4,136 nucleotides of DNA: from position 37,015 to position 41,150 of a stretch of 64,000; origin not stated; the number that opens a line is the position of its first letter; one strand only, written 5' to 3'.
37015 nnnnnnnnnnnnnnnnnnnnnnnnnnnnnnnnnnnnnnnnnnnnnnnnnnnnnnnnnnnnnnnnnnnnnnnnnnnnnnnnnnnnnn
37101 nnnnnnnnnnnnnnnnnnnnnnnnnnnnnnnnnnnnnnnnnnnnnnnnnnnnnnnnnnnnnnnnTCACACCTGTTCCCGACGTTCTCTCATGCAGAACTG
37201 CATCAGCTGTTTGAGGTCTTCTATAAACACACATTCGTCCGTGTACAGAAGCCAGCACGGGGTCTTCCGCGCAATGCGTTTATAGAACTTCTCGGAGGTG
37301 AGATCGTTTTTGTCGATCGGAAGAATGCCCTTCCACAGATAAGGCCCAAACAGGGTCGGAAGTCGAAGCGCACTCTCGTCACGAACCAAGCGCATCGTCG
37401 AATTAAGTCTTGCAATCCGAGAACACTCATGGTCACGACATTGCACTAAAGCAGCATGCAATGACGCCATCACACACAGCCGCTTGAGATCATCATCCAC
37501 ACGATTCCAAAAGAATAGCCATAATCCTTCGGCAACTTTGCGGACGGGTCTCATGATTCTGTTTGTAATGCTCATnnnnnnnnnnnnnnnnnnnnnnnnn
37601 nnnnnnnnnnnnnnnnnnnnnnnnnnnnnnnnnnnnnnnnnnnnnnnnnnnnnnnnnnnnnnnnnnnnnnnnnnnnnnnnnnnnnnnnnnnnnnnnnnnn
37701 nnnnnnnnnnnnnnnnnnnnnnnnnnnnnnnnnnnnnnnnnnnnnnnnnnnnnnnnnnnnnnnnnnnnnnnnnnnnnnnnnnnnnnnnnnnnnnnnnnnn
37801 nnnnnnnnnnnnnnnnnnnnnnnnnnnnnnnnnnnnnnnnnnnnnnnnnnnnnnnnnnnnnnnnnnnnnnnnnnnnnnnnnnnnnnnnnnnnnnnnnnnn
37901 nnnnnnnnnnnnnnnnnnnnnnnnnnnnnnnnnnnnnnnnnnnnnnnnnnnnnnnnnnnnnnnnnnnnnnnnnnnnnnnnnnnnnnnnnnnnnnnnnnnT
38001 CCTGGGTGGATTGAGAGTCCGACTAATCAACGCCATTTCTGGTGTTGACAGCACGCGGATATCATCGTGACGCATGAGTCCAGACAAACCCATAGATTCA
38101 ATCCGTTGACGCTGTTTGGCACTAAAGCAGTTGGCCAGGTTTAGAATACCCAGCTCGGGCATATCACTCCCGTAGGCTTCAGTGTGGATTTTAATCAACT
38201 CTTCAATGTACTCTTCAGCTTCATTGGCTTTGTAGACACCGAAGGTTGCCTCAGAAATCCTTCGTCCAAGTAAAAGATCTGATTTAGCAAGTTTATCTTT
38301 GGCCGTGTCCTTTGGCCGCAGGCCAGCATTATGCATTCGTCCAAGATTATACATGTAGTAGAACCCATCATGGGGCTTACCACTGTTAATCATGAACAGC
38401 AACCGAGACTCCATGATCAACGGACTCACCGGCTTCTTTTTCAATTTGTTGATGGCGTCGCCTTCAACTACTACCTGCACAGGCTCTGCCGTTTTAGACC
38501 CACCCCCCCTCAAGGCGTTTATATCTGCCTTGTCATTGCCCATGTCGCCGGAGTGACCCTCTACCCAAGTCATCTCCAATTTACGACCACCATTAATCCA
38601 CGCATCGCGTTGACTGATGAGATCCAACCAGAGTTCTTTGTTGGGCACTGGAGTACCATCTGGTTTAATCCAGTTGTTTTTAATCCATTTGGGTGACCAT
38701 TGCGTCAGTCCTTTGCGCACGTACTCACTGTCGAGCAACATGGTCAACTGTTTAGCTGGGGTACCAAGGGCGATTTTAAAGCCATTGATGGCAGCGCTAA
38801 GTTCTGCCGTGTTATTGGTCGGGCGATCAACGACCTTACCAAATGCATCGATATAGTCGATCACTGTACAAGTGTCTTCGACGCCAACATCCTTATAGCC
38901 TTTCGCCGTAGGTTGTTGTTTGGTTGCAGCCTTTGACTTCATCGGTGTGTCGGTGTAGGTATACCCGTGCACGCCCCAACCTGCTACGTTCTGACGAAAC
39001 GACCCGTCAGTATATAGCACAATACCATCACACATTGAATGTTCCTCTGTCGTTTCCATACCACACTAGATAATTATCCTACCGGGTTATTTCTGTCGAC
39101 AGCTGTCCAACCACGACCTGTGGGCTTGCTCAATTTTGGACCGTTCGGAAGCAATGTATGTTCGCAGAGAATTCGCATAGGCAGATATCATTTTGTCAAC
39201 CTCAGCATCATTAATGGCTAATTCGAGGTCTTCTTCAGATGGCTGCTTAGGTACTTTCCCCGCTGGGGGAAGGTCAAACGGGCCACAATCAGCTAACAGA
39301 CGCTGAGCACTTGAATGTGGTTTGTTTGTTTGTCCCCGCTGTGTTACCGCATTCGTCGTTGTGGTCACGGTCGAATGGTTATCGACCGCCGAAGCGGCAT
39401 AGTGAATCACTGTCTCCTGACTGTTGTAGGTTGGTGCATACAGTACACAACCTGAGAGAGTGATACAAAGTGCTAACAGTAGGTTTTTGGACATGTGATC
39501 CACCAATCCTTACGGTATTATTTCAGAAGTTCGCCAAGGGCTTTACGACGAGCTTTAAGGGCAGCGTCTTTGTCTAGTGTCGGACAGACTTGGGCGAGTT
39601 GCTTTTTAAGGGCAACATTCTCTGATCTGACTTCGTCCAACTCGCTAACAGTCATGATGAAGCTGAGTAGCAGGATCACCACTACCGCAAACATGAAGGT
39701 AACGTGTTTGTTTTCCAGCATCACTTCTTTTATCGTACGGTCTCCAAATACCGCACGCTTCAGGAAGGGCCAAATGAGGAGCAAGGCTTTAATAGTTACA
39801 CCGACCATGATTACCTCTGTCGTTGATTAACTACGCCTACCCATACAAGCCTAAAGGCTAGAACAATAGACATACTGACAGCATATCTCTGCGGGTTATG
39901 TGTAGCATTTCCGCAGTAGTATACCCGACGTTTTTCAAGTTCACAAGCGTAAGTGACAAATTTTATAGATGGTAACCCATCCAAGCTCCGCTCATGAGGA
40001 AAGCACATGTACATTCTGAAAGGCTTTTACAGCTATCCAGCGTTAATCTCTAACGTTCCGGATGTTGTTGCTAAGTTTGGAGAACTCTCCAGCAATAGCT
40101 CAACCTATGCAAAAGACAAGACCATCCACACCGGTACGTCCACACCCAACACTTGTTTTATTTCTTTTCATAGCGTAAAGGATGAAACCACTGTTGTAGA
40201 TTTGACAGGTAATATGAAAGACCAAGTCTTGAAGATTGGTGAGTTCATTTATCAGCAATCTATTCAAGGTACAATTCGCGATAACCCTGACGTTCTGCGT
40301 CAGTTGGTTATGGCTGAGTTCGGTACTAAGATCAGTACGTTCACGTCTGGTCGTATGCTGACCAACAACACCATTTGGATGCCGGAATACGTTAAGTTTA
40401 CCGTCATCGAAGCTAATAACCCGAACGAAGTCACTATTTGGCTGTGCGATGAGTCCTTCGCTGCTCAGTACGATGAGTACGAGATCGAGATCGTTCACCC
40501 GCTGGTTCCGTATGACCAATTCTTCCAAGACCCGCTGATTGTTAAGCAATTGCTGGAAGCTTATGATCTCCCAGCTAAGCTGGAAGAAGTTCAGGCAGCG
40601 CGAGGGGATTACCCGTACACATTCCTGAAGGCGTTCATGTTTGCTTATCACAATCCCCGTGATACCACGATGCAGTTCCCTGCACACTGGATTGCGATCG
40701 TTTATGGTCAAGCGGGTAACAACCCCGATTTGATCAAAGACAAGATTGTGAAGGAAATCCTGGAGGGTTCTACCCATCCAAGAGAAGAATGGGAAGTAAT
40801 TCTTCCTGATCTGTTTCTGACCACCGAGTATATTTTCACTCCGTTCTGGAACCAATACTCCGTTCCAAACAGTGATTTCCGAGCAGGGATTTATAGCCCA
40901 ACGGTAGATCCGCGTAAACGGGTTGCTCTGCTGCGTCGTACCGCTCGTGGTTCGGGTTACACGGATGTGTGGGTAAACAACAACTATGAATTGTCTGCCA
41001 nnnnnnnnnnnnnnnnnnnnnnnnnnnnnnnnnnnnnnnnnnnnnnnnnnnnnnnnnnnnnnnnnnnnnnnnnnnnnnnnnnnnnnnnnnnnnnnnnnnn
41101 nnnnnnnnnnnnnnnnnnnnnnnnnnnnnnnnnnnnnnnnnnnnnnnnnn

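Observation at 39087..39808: Second spanin-like, holin-like and lipoprotein pair far from the lysis cluster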

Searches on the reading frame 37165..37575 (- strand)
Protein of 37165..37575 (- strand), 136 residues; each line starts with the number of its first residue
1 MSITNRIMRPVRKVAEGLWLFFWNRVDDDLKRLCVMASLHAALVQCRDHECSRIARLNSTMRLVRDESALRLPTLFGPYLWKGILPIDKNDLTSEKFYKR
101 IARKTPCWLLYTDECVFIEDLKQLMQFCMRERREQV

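Call 99: search_protein_families(library=ncbifam, proteins=[window:37165-37575:-], max_evalue=1)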
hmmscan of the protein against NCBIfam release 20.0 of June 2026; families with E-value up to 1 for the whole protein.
window:37165-37575:- (136 aa): 0 families

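Call 100: search_protein_families(library=phrogs, proteins=[window:37165-37575:-], max_evalue=0.01)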
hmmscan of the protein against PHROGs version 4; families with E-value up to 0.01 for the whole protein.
window:37165-37575:- (136 aa): 1 family
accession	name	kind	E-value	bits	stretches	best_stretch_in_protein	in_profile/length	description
phrog_9853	-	unknown function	1.8e-55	187.4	1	6-135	4-131/132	-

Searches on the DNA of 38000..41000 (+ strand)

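Call 3: search_dna_similar(query=window:38000-41000:+, collection=phages, mode=near, max_rows=25)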
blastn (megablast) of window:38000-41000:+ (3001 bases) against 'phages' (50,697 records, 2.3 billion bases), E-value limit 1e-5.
Records with a match: 7; places in all: 7; records where one place covers at least 80% of the query: 0.
Best place of each record, by identity: 60-80% 7.
By first word of the organism name: Pseudomonas 7.
By host as written in the record: Pseudomonas aeruginosa 3; - 3; Pseudomonas aeruginosa BWKH36 1.
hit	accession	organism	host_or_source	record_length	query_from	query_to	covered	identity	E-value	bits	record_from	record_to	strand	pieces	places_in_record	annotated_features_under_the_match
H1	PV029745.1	Pseudomonas phage phiHQ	Pseudomonas aeruginosa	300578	1687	2963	43%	72.9%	1e-106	394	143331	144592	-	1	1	hypothetical protein (x2)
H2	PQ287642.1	Pseudomonas phage HHBS36_1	Pseudomonas aeruginosa BWKH36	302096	1687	2861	39%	73.5%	3e-108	399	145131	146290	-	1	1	virion structural protein | hypothetical protein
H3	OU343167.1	Pseudomonas phage vB_PaeM_phiLBG22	-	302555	1687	2855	39%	73.6%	3e-108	399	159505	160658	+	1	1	record has no annotation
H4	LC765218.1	Pseudomonas phage BRkr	Pseudomonas aeruginosa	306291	1687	2855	39%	73.6%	3e-108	399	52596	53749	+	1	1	hypothetical protein (x2)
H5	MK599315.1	Pseudomonas phage PA1C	Pseudomonas aeruginosa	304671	1687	2855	39%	73.5%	1e-106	394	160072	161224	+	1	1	virion structural protein (x2) | hypothetical protein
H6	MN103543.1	Pseudomonas phage vB_PaeM_PS119XW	-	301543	1687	2855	39%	73.5%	1e-106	394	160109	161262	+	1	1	hypothetical protein (x2)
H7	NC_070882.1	Pseudomonas phage vB_PaeM_PS119XW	-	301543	1687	2855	39%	73.5%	1e-106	394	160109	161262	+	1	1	virion structural protein | hypothetical protein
